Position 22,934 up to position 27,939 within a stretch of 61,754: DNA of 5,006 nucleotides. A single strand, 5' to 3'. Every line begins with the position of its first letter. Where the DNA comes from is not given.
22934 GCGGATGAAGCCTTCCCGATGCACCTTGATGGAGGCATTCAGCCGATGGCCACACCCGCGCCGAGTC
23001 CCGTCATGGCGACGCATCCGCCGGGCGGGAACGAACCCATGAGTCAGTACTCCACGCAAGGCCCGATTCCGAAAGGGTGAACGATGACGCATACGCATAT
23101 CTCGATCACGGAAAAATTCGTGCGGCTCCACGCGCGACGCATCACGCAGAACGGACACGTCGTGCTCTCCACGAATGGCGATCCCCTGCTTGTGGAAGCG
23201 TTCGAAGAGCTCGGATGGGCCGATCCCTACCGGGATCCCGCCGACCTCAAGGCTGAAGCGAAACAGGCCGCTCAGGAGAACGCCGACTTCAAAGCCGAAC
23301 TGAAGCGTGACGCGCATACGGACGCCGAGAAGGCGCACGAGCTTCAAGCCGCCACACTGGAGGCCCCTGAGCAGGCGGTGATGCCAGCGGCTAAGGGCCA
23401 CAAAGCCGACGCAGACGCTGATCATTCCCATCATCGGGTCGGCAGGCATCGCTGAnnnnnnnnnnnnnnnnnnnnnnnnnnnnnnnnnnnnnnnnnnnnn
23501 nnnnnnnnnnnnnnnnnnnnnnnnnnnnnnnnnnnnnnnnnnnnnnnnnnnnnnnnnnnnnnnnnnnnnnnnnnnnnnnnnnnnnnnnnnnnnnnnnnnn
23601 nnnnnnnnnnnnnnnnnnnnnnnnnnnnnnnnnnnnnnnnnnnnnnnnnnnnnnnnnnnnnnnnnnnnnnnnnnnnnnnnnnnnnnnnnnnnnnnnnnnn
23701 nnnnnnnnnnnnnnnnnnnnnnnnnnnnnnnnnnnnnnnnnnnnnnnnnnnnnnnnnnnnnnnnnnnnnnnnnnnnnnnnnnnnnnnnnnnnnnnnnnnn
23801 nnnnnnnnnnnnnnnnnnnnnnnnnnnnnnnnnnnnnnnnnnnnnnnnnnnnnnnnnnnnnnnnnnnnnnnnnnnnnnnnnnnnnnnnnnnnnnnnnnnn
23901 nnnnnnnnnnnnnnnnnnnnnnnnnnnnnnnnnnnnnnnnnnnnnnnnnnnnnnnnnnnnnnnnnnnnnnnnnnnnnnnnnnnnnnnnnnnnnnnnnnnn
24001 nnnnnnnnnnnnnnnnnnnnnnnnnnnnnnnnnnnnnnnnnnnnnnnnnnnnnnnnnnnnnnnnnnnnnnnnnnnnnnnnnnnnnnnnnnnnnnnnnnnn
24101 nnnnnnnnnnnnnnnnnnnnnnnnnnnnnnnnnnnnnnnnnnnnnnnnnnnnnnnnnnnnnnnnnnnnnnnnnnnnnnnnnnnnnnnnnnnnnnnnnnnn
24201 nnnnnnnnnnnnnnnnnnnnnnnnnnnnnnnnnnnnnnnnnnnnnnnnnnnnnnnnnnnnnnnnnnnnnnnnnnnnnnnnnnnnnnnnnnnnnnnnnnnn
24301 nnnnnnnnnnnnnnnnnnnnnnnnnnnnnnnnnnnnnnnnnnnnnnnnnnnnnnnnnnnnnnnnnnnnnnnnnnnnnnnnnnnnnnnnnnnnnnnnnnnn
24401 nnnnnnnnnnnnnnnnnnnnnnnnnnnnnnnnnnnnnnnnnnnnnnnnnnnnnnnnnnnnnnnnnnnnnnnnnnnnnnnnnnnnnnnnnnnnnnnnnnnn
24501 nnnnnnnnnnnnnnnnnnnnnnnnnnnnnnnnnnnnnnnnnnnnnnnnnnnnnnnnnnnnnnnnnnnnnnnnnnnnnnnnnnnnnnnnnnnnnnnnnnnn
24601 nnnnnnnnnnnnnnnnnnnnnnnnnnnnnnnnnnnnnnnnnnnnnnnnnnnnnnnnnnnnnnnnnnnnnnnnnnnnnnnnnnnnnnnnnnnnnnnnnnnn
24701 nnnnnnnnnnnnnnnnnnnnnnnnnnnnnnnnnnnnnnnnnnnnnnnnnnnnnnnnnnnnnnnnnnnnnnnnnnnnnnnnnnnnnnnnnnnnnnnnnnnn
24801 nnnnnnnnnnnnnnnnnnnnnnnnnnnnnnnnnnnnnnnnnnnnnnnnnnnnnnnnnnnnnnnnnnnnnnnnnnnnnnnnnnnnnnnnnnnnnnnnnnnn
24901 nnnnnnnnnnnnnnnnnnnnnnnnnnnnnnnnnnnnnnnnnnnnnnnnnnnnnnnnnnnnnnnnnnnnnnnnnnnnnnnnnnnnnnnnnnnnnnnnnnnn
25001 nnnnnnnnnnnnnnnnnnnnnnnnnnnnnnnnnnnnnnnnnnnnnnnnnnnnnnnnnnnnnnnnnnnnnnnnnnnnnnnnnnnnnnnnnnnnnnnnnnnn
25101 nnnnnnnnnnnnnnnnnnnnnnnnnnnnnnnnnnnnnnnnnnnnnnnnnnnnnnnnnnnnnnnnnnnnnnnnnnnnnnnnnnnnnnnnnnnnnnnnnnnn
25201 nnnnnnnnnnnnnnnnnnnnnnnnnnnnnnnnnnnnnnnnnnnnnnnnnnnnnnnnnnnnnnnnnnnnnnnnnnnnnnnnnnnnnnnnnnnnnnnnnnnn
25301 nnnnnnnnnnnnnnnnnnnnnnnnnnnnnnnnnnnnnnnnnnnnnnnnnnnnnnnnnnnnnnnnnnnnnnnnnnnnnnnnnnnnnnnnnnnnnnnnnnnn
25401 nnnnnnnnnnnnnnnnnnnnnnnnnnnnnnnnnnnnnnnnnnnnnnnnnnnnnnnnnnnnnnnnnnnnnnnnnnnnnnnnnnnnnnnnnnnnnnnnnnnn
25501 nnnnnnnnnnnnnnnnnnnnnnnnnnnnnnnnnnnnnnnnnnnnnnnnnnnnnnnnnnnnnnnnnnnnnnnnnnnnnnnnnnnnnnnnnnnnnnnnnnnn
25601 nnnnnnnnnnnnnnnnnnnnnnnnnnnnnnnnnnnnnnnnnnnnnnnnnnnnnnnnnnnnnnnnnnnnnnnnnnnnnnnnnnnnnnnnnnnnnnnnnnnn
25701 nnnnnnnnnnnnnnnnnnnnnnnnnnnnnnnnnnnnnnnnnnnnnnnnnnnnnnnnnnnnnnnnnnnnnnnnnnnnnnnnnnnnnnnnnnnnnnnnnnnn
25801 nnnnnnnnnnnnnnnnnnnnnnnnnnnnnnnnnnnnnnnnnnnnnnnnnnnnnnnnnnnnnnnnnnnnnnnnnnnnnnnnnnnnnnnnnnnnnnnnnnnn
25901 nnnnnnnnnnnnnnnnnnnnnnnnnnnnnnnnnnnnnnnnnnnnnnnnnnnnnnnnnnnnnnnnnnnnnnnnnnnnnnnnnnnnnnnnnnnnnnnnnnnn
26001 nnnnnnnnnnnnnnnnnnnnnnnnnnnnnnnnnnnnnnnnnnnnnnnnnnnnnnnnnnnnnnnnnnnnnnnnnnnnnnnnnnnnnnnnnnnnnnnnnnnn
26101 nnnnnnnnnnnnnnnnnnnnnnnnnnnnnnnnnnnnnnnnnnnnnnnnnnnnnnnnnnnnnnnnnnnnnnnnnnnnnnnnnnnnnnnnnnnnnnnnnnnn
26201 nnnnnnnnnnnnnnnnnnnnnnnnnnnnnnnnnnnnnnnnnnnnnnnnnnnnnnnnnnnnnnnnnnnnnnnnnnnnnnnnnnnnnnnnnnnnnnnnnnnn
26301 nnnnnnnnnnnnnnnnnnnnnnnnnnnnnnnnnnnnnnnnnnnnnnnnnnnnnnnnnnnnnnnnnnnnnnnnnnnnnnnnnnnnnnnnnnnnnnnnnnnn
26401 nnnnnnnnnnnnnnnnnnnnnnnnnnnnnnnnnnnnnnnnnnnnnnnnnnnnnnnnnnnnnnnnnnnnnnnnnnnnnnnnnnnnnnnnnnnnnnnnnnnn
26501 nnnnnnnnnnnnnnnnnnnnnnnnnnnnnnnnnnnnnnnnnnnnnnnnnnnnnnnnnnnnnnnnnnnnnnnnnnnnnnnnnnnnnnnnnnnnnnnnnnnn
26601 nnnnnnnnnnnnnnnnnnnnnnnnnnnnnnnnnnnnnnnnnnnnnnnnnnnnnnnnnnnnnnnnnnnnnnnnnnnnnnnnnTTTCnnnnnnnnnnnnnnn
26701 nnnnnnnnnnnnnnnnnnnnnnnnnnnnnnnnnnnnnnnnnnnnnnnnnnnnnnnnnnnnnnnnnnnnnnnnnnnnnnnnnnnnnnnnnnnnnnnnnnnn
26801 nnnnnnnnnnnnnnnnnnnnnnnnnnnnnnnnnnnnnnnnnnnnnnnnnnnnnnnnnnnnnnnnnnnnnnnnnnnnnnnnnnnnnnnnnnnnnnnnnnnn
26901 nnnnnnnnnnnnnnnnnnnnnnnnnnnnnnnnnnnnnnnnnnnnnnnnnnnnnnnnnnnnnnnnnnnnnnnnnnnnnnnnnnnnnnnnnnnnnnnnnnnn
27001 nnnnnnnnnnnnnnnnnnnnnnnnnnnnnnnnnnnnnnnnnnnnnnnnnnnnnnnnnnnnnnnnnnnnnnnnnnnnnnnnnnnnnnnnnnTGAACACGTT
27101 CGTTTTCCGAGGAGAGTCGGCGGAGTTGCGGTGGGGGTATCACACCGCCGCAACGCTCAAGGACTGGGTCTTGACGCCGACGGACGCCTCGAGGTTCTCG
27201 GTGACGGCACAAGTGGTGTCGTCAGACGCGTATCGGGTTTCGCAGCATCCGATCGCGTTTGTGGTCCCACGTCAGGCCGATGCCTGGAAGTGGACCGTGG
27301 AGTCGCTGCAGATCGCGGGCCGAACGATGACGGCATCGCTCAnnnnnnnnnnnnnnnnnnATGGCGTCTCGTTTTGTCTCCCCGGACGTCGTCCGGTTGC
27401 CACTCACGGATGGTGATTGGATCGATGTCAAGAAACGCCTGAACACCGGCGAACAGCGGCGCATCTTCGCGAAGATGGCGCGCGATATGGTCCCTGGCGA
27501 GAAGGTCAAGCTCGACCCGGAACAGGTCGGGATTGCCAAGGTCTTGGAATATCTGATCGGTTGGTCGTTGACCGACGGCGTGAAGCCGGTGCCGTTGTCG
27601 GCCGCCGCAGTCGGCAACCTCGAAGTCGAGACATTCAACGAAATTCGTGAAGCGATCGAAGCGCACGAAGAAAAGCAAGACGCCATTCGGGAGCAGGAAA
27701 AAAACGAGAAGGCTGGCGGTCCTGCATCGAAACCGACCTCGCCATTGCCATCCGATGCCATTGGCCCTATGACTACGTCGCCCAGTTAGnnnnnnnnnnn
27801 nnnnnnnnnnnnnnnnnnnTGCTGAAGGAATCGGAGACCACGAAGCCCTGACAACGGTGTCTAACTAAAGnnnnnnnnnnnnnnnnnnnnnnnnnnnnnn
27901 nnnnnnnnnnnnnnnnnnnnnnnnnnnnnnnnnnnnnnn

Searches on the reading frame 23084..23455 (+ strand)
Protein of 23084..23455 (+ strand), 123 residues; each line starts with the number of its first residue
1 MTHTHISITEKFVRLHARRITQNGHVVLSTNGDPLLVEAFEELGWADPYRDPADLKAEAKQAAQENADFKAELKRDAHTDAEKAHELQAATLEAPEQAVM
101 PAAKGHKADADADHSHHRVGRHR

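Call 7: search_protein_families(library=pfam, proteins=[window:23084-23455:+], max_evalue=0.001)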
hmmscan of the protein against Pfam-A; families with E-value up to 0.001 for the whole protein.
window:23084-23455:+ (123 aa): 0 families

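Call 44: search_protein_families(library=phrogs, proteins=[window:23084-23455:+], max_evalue=0.01)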
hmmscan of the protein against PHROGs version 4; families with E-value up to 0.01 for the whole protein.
window:23084-23455:+ (123 aa): 1 family
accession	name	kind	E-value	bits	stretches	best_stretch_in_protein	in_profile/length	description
phrog_9212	-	unknown function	0.0053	17.9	1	47-115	25-91/140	-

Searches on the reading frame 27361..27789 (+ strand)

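Call 4: search_protein_families(library=pfam, proteins=[window:27361-27789:+], max_evalue=0.01)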
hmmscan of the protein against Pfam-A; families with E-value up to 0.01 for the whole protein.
window:27361-27789:+ (142 aa): 0 families

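Call 5: search_protein_families(library=phrogs, proteins=[window:27361-27789:+], max_evalue=0.01)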
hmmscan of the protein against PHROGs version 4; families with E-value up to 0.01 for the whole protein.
window:27361-27789:+ (142 aa): 1 family
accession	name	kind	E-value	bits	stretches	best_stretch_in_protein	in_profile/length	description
phrog_9046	-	unknown function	0.0013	19.9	1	21-114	19-111/113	-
